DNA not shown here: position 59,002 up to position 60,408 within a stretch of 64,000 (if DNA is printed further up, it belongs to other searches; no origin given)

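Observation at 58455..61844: Sigma-54-controlled REC - MinD/BY-kinase-like ATPase - FemAB/CelD-like GNAT module next to its likely bEBP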

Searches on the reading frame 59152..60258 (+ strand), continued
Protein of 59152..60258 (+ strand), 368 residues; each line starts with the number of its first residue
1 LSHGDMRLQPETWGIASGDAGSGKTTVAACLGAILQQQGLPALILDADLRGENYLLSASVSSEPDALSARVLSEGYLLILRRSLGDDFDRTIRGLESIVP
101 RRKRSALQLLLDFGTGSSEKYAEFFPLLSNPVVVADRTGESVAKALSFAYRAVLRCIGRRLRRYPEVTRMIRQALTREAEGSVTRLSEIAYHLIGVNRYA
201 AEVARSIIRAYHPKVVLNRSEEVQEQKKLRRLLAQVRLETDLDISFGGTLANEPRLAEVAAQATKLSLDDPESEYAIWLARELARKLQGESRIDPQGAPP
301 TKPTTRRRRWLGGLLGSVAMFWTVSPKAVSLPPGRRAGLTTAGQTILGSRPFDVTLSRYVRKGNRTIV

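Call 32: search_protein_families(library=ncbifam, proteins=[P0101, P0102, P0103, P0105, P0106, P0112, P0114, P0116, P0125, P0126], max_evalue=0.001)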
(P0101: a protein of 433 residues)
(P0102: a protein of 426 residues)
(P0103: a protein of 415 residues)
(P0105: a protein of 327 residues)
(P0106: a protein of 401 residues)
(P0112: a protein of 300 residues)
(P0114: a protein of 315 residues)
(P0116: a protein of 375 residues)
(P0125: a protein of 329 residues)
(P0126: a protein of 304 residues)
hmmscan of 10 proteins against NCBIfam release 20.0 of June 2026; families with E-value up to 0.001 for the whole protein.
P0101 (433 aa): 0 families

P0102 (426 aa): 17 families
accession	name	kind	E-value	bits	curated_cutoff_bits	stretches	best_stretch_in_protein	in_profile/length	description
TIGR01969.1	minD_arch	subfamily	2.2e-19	69.6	201.75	1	9-156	4-148/251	cell division ATPase MinD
NF053858.1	RomY_Nterm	subfamily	3.5e-18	65.8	50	1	343-421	2-80/83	RomY N-terminal domain-containing regulatory protein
TIGR01968.1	minD_bact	equivalog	5.7e-15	55.4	212.9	1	7-156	3-151/261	septum site-determining protein MinD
TIGR03018.1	pepcterm_TyrKin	hypoth_equivalog_domain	1.8e-10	40.5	230.65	1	4-122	34-153/207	XrtA-associated tyrosine autokinase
NF047398.1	AAA_KGGVGR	domain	8e-10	39.3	90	1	12-67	9-66/190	KGGVGR-motif variant AAA ATPase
NF041136.1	MrpORP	equivalog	1e-09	38.2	450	1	10-57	10-57/365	iron-sulfur cluster carrier protein MrpORP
TIGR01007.1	eps_fam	subfamily_domain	1.8e-08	34.2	108.05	1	9-92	21-103/204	polysaccharide biosynthesis tyrosine autokinase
TIGR03371.1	cellulose_yhjQ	equivalog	2.7e-08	33.6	157.85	1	10-152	6-150/246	cellulose biosynthesis protein BcsQ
TIGR01005.1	eps_transp_fam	subfamily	4.4e-08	31.8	411.7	1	12-146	553-684/754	exopolysaccharide transport protein family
NF008079.0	PRK10818.1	equivalog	4.8e-08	32.7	508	1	5-56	2-53/270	septum site-determining protein MinD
NF040564.1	SCO2523_fam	equivalog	7.9e-08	31.9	200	1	13-132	8-145/305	SCO2523 family variant P-loop protein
NF008669.0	PRK11670.1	equivalog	7.1e-07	28.4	348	1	2-55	104-157/369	iron-sulfur cluster carrier protein ApbC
TIGR03029.1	EpsG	equivalog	9.4e-07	28.3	313.8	1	6-87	104-183/274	chain length determinant protein tyrosine kinase EpsG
NF041546.1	ParA_partition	equivalog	8.7e-06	25.4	180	1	12-46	6-40/203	ParA family partition ATPase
NF008568.0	PRK11519.1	equivalog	1.3e-05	23.6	1068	1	4-91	525-610/720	tyrosine-protein kinase Wzc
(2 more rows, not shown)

P0103 (415 aa): 0 families

P0105 (327 aa): 17 families
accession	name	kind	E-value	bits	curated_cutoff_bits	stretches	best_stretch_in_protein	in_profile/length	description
TIGR01969.1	minD_arch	subfamily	5.2e-25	88.1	201.75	1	8-159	2-150/251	cell division ATPase MinD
TIGR01968.1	minD_bact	equivalog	2.1e-19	69.9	212.9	1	8-161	3-155/261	septum site-determining protein MinD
TIGR03371.1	cellulose_yhjQ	equivalog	7.4e-17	61.6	157.85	1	8-166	3-163/246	cellulose biosynthesis protein BcsQ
TIGR03018.1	pepcterm_TyrKin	hypoth_equivalog_domain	6.9e-14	51.7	230.65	1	5-127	34-158/207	XrtA-associated tyrosine autokinase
TIGR01007.1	eps_fam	subfamily_domain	6.6e-12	45.4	108.05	1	2-104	13-114/204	polysaccharide biosynthesis tyrosine autokinase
NF008079.0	PRK10818.1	equivalog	1.5e-11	44.2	508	1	8-156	4-152/270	septum site-determining protein MinD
NF041136.1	MrpORP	equivalog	6e-11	42.2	450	1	9-59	8-58/365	iron-sulfur cluster carrier protein MrpORP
NF008669.0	PRK11670.1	equivalog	3.7e-08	32.7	348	1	8-63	109-164/369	iron-sulfur cluster carrier protein ApbC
NF047398.1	AAA_KGGVGR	domain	6.4e-08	33.2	90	1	8-74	4-72/190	KGGVGR-motif variant AAA ATPase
NF041546.1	ParA_partition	equivalog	9.7e-08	31.8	180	1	8-50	1-43/203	ParA family partition ATPase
TIGR03815.1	CpaE_hom_Actino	equivalog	6.6e-07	28.8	154.45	1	5-160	110-265/340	septum site-determining protein Ssd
TIGR03029.1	EpsG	equivalog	5.8e-06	25.7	313.8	1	6-93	103-188/274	chain length determinant protein tyrosine kinase EpsG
NF033200.1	F430_CfbC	exception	2.3e-05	23.9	402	1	14-98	7-90/260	Ni-sirohydrochlorin a,c-diamide reductive cyclase ATP-dependent reductase subunit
NF041417.1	ArsA_halo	exception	0.00045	19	800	1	13-44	339-370/617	arsenical pump-driving ATPase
NF008568.0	PRK11519.1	equivalog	0.00047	18.5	1068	1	11-93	531-611/720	tyrosine-protein kinase Wzc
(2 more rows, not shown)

P0106 (401 aa): 17 families
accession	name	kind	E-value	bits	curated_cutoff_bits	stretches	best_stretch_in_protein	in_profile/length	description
TIGR01969.1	minD_arch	subfamily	1.7e-19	70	201.75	1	10-156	4-148/251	cell division ATPase MinD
NF053858.1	RomY_Nterm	subfamily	3.7e-17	62.5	50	1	316-390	3-77/83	RomY N-terminal domain-containing regulatory protein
TIGR01968.1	minD_bact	equivalog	1.3e-13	50.9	212.9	1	9-160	4-155/261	septum site-determining protein MinD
NF047398.1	AAA_KGGVGR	domain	2.8e-09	37.6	90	1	11-57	7-53/190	KGGVGR-motif variant AAA ATPase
TIGR03371.1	cellulose_yhjQ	equivalog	3.9e-08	33.1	157.85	1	12-161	7-159/246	cellulose biosynthesis protein BcsQ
NF008079.0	PRK10818.1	equivalog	5.7e-08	32.4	508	1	7-161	3-158/270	septum site-determining protein MinD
NF041136.1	MrpORP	equivalog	4.8e-07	29.4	450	1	11-61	10-60/365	iron-sulfur cluster carrier protein MrpORP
TIGR01005.1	eps_transp_fam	subfamily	6.2e-07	28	411.7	1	4-145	544-682/754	exopolysaccharide transport protein family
TIGR03018.1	pepcterm_TyrKin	hypoth_equivalog_domain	2.7e-06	26.9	230.65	1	11-89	40-119/207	XrtA-associated tyrosine autokinase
TIGR00345.1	GET3_arsA_TRC40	subfamily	1.1e-05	25.2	135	1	13-41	3-31/299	TRC40/GET3/ArsA family transport-energizing ATPase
TIGR03815.1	CpaE_hom_Actino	equivalog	3.9e-05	23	154.45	1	11-159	116-265/340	septum site-determining protein Ssd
NF008669.0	PRK11670.1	equivalog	3.9e-05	22.7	348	1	10-62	111-163/369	iron-sulfur cluster carrier protein ApbC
TIGR03029.1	EpsG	equivalog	0.00012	21.4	313.8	1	5-54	102-151/274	chain length determinant protein tyrosine kinase EpsG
TIGR01007.1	eps_fam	subfamily_domain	0.00014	21.5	108.05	1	9-89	20-100/204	polysaccharide biosynthesis tyrosine autokinase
NF053622.1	ATPseBagAMYCTU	equivalog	0.00022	20.8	400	1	5-42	6-42/325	ATPase BagA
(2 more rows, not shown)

P0112 (300 aa): 26 families (the best 25 are shown)
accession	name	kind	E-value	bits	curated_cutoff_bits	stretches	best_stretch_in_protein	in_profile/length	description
TIGR01969.1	minD_arch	subfamily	5.2e-31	107.7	201.75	2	7-157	1-148/251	cell division ATPase MinD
TIGR01968.1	minD_bact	equivalog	3.6e-20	72.4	212.9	1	7-156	2-150/261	septum site-determining protein MinD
NF008079.0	PRK10818.1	equivalog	2.2e-14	53.4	508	1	7-177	3-172/270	septum site-determining protein MinD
TIGR01007.1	eps_fam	subfamily_domain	7.3e-14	51.8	108.05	1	4-147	15-158/204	polysaccharide biosynthesis tyrosine autokinase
TIGR03018.1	pepcterm_TyrKin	hypoth_equivalog_domain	1.2e-13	50.9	230.65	1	7-145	36-176/207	XrtA-associated tyrosine autokinase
NF041136.1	MrpORP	equivalog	1.6e-13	50.7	450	1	9-156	8-155/365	iron-sulfur cluster carrier protein MrpORP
TIGR03371.1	cellulose_yhjQ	equivalog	7.9e-11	41.9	157.85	1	6-117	1-111/246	cellulose biosynthesis protein BcsQ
NF008669.0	PRK11670.1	equivalog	3.9e-10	39.2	348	1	8-57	109-158/369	iron-sulfur cluster carrier protein ApbC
NF033200.1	F430_CfbC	exception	4e-10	39.5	402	1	14-164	7-163/260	Ni-sirohydrochlorin a,c-diamide reductive cyclase ATP-dependent reductase subunit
NF047398.1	AAA_KGGVGR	domain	7.7e-10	39.4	90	1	6-73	2-71/190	KGGVGR-motif variant AAA ATPase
TIGR03029.1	EpsG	equivalog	1.8e-09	37.2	313.8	1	5-122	102-215/274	chain length determinant protein tyrosine kinase EpsG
TIGR03815.1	CpaE_hom_Actino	equivalog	7.5e-08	31.9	154.45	1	8-60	113-165/340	septum site-determining protein Ssd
TIGR01005.1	eps_transp_fam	subfamily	4.8e-07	28.3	411.7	1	7-148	547-686/754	exopolysaccharide transport protein family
NF041546.1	ParA_partition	equivalog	6e-07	29.2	180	1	14-45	7-38/203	ParA family partition ATPase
NF053622.1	ATPseBagAMYCTU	equivalog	7e-07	29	400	1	8-42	8-42/325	ATPase BagA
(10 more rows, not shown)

P0114 (315 aa): 11 families
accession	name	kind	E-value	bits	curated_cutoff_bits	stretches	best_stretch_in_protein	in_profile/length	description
TIGR01969.1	minD_arch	subfamily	1.6e-19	70.1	201.75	1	19-167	4-149/251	cell division ATPase MinD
TIGR01968.1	minD_bact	equivalog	4.5e-15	55.7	212.9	1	17-166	3-151/261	septum site-determining protein MinD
NF041136.1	MrpORP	equivalog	8.4e-10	38.5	450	1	16-75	6-65/365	iron-sulfur cluster carrier protein MrpORP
TIGR03018.1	pepcterm_TyrKin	hypoth_equivalog_domain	2.7e-09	36.7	230.65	1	9-100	29-120/207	XrtA-associated tyrosine autokinase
NF047398.1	AAA_KGGVGR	domain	2e-08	34.8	90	1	17-77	4-66/190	KGGVGR-motif variant AAA ATPase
NF008669.0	PRK11670.1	equivalog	5.4e-07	28.8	348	1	13-73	105-165/369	iron-sulfur cluster carrier protein ApbC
NF008079.0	PRK10818.1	equivalog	6e-06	25.8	508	1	17-190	4-176/270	septum site-determining protein MinD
TIGR01007.1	eps_fam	subfamily_domain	0.00011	21.8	108.05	1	12-102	14-103/204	polysaccharide biosynthesis tyrosine autokinase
TIGR00345.1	GET3_arsA_TRC40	subfamily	0.00056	19.5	135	0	22-53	3-34/299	TRC40/GET3/ArsA family transport-energizing ATPase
NF008568.0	PRK11519.1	equivalog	0.00059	18.1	1068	1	16-99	527-608/720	tyrosine-protein kinase Wzc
TIGR01005.1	eps_transp_fam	subfamily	0.00083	17.7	411.7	0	3-136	534-665/754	exopolysaccharide transport protein family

P0116 (375 aa): 20 families
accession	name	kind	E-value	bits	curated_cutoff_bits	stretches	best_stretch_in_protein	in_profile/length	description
TIGR01969.1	minD_arch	subfamily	4.3e-26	91.6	201.75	1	15-166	2-150/251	cell division ATPase MinD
TIGR01968.1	minD_bact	equivalog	3.5e-22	79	212.9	1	14-209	2-190/261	septum site-determining protein MinD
TIGR01007.1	eps_fam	subfamily_domain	9.6e-18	64.5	108.05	1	3-132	9-135/204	polysaccharide biosynthesis tyrosine autokinase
NF008079.0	PRK10818.1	equivalog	2.7e-14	53.2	508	1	14-235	3-208/270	septum site-determining protein MinD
NF041136.1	MrpORP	equivalog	3.4e-13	49.6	450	1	15-161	7-153/365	iron-sulfur cluster carrier protein MrpORP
TIGR03371.1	cellulose_yhjQ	equivalog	9.1e-12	45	157.85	1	14-194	2-179/246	cellulose biosynthesis protein BcsQ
TIGR03018.1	pepcterm_TyrKin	hypoth_equivalog_domain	9.2e-12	44.7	230.65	1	10-121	32-144/207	XrtA-associated tyrosine autokinase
NF041546.1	ParA_partition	equivalog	1.4e-08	34.5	180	1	15-58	1-44/203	ParA family partition ATPase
NF047398.1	AAA_KGGVGR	domain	4e-08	33.8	90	1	13-92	2-86/190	KGGVGR-motif variant AAA ATPase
NF008669.0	PRK11670.1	equivalog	5.5e-08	32.1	348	1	14-67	108-161/369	iron-sulfur cluster carrier protein ApbC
NF008568.0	PRK11519.1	equivalog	1.9e-07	29.7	1068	1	12-113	525-624/720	tyrosine-protein kinase Wzc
TIGR03815.1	CpaE_hom_Actino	equivalog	1e-06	28.2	154.45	1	14-171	112-269/340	septum site-determining protein Ssd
TIGR01005.1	eps_transp_fam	subfamily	2.8e-06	25.8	411.7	1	6-134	539-665/754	exopolysaccharide transport protein family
TIGR03029.1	EpsG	equivalog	4.2e-06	26.1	313.8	1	13-146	103-232/274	chain length determinant protein tyrosine kinase EpsG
TIGR04291.1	arsen_driv_ArsA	equivalog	1.1e-05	24.4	650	1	20-68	9-56/565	arsenical pump-driving ATPase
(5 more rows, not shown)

P0125 (329 aa): 18 families
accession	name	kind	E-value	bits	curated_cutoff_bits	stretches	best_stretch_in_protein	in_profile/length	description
TIGR01969.1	minD_arch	subfamily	2.4e-25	89.2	201.75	1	10-160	1-148/251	cell division ATPase MinD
TIGR01968.1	minD_bact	equivalog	4.9e-18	65.4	212.9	1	10-160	2-151/261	septum site-determining protein MinD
NF008079.0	PRK10818.1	equivalog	6.9e-12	45.3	508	1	10-160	3-153/270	septum site-determining protein MinD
NF041136.1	MrpORP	equivalog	2.7e-10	40.1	450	1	10-64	6-60/365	iron-sulfur cluster carrier protein MrpORP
TIGR03018.1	pepcterm_TyrKin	hypoth_equivalog_domain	4.2e-10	39.3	230.65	1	8-103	34-128/207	XrtA-associated tyrosine autokinase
TIGR01007.1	eps_fam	subfamily_domain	1.2e-09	38.1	108.05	1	10-129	18-136/204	polysaccharide biosynthesis tyrosine autokinase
NF047398.1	AAA_KGGVGR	domain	2.4e-09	37.8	90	1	10-73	3-68/190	KGGVGR-motif variant AAA ATPase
NF008669.0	PRK11670.1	equivalog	1.3e-07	30.9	348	1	9-132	107-227/369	iron-sulfur cluster carrier protein ApbC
TIGR03815.1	CpaE_hom_Actino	equivalog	1.4e-07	31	154.45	1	10-160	112-262/340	septum site-determining protein Ssd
TIGR03371.1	cellulose_yhjQ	equivalog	2.3e-07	30.6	157.85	1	11-155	3-149/246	cellulose biosynthesis protein BcsQ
NF041546.1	ParA_partition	equivalog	5.2e-07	29.4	180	1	11-51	1-41/203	ParA family partition ATPase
TIGR03029.1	EpsG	equivalog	6.3e-07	28.8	313.8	1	7-136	101-226/274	chain length determinant protein tyrosine kinase EpsG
TIGR01005.1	eps_transp_fam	subfamily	5.7e-06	24.8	411.7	1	7-131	545-666/754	exopolysaccharide transport protein family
TIGR00345.1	GET3_arsA_TRC40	subfamily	3.1e-05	23.7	135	1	16-47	3-34/299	TRC40/GET3/ArsA family transport-energizing ATPase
TIGR04291.1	arsen_driv_ArsA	equivalog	3.9e-05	22.6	650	1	17-56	10-48/565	arsenical pump-driving ATPase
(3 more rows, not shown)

P0126 (304 aa): 18 families
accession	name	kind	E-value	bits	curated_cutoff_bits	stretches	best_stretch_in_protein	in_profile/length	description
TIGR01969.1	minD_arch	subfamily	2.5e-18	66.2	201.75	1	9-158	4-150/251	cell division ATPase MinD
TIGR01968.1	minD_bact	equivalog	2e-14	53.6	212.9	1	8-156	4-151/261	septum site-determining protein MinD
TIGR03371.1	cellulose_yhjQ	equivalog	4.8e-09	36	157.85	1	12-158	8-156/246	cellulose biosynthesis protein BcsQ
TIGR03018.1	pepcterm_TyrKin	hypoth_equivalog_domain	2.8e-08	33.3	230.65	1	10-93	40-123/207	XrtA-associated tyrosine autokinase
NF041136.1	MrpORP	equivalog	1e-07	31.6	450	1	10-56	10-56/365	iron-sulfur cluster carrier protein MrpORP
NF041546.1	ParA_partition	equivalog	3.5e-07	30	180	1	12-50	6-44/203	ParA family partition ATPase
NF008079.0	PRK10818.1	equivalog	5.6e-07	29.2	508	1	6-160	3-157/270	septum site-determining protein MinD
NF008669.0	PRK11670.1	equivalog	6.2e-07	28.6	348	1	7-64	109-166/369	iron-sulfur cluster carrier protein ApbC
TIGR01005.1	eps_transp_fam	subfamily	8.4e-07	27.5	411.7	1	12-82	553-622/754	exopolysaccharide transport protein family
NF047398.1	AAA_KGGVGR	domain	3e-06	27.7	90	1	12-53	9-50/190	KGGVGR-motif variant AAA ATPase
TIGR03029.1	EpsG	equivalog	5.2e-06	25.8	313.8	1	3-123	101-219/274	chain length determinant protein tyrosine kinase EpsG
NF053621.1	ATPseBagBMYCTU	equivalog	1.2e-05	24.6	521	1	10-59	16-64/371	ATPase BagB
NF053622.1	ATPseBagAMYCTU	equivalog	1.3e-05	24.8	400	1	11-43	12-44/325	ATPase BagA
TIGR00345.1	GET3_arsA_TRC40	subfamily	4.6e-05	23.1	135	1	12-52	3-42/299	TRC40/GET3/ArsA family transport-energizing ATPase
TIGR01007.1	eps_fam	subfamily_domain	6.1e-05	22.7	108.05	1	6-89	18-100/204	polysaccharide biosynthesis tyrosine autokinase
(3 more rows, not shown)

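Call 35: find_encoding_contigs(protein=P0101, flank=8000, max_places=3)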
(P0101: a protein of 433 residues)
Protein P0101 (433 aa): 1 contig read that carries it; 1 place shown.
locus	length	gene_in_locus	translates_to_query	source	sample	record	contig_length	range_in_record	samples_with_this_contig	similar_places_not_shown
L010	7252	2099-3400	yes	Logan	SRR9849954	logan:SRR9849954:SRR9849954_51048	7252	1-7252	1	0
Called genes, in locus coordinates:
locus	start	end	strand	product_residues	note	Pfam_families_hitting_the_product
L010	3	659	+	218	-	?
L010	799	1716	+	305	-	PF00924:MS_channel_2nd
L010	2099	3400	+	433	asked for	-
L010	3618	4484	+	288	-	PF01656:CbiA (weak)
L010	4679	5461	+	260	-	-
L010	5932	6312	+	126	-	PF00072:Response_reg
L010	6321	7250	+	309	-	PF00248:Aldo_ket_red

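Call 38: predict_structure(alignment_id=A1)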
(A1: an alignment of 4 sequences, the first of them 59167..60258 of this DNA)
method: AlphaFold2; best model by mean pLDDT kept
length: 363 residues; sequences in the alignment: 4
mean_pLDDT: 50.8   pTM: 0.47
mean pLDDT of the five models: 50.8, 48.1, 46.3, 45.2, 43.0
residues with pLDDT >= 90: 7; 70-90: 86; 50-70: 63; < 50: 207
segments of 3 or more residues with pLDDT < 50: 1-7, 13-18, 28-30, 34-37, 41-79, 97-102, 104-121, 246-363
pLDDT, mean of each block of 10 residues (from residue 1): 44 48 50 50 35 33 32 43 58 48 45 42 59 66 75 79 88 80 89 86 76 64 77 77 50 33 32 38 35 32 32 28 30 26 28 29 28
secondary structure, 60 per line:
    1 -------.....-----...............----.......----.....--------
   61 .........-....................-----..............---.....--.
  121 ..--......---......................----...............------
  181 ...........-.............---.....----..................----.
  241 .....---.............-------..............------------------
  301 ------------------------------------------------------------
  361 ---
elements in order: E8-12 H18-32 E37-43 E48-52 H61-69 H71-90 H96-109 H113-117 E125-130 H134-155 H160-174 H181-191 H193-205 E209-213 H218-235 E240-245 H249-261 H269-282

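Call 47: predict_structure(alignment_id=A3)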
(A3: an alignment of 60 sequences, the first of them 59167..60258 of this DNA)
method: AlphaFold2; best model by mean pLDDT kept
length: 363 residues; sequences in the alignment: 60
mean_pLDDT: 72.4   pTM: 0.65
mean pLDDT of the five models: 72.4, 70.2, 69.8, 69.8, 69.0
residues with pLDDT >= 90: 145; 70-90: 53; 50-70: 76; < 50: 89
segments of 3 or more residues with pLDDT < 50: 46-69, 299-353, 355-363
pLDDT, mean of each block of 10 residues (from residue 1): 78 92 87 84 54 31 39 57 68 62 85 79 95 95 97 96 97 97 98 98 97 94 97 98 90 70 62 66 58 58 40 37 37 37 39 47 43
secondary structure, 60 per line:
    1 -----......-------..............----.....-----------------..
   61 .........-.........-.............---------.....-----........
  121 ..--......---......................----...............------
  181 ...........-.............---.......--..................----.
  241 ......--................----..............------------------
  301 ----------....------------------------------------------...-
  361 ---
elements in order: E6-11 H19-32 E37-41 H59-69 H71-79 H81-93 E103-107 H113-122 E125-130 H134-155 H160-174 H181-191 H193-205 E209-215 H218-235 E240-246 H249-264 H269-282 H311-314

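Call 49: fold_search(model_id=the predicted structure, library=pdb)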
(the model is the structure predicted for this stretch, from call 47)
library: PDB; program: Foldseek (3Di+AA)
matches with E <= 10: 875; with E <= 0.001: 42
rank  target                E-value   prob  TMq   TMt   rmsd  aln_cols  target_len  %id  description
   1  4rz3_A                1.9e-07  1.00  0.39  0.55   7.9       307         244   17  Crystal structure of the MinD-like ATPase FlhG (released 2015-03-04)
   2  4rz2_A                4.4e-07  1.00  0.37  0.51   8.6       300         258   18  Crystal structure of the MinD-like ATPase FlhG (released 2015-03-04)
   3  5j1j_B                5.8e-07  1.00  0.38  0.53   8.6       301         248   15  Structure of FleN-AMPPNP complex (released 2017-03-29)
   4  1hyq                  1.3e-06  1.00  0.34  0.49   9.2       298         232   17  MIND BACTERIAL CELL DIVISION REGULATOR FROM A. FULGIDUS (released 2001-03-14)
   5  4rz2_B                4.3e-06  1.00  0.37  0.50   8.6       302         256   18  Crystal structure of the MinD-like ATPase FlhG (released 2015-03-04)
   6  5j1j_A                5.4e-06  1.00  0.38  0.49  15.0       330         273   13  Structure of FleN-AMPPNP complex (released 2017-03-29)
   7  4v03_A                1.2e-05  1.00  0.31  0.44  10.1       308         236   18  MinD cell division protein, Aquifex aeolicus (released 2015-01-14)
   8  8p53_A                1.3e-05  1.00  0.38  0.50   7.8       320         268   15  Cryo-EM structure of the c-di-GMP-free FleQ-FleN master regulator complex of P. aeruginosa (released 2023-12-13)
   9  7ejw_B                2.2e-05  1.00  0.39  0.52   7.3       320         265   13  Crystal structure of FleN in complex with FleQ AAA+ doamain (released 2021-12-22)
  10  2bek_A                2.2e-05  1.00  0.32  0.45  11.0       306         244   14  Structure of the bacterial chromosome segregation protein Soj (released 2005-01-12)
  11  4v03_B                2.2e-05  1.00  0.31  0.44  10.1       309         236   18  MinD cell division protein, Aquifex aeolicus (released 2015-01-14)
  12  2bek_B                2.3e-05  1.00  0.32  0.44  11.6       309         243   15  Structure of the bacterial chromosome segregation protein Soj (released 2005-01-12)
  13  8pb9_A                4.8e-05  1.00  0.38  0.50   9.7       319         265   14  Cryo-EM structure of the c-di-GMP-bound FleQ-FleN master regulator complex from Pseudomonas aeruginosa (released 2023-12-13)
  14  9a6n_A                7.6e-05  1.00  0.32  0.43  10.5       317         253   14  Integrative model of SOJ-NRDR by crosslinking MS and deep learning (released 2024-09-18)
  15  2bej                  8.5e-05  1.00  0.36  0.50   8.6       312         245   16  Structure of the bacterial chromosome segregation protein Soj (released 2005-01-12)
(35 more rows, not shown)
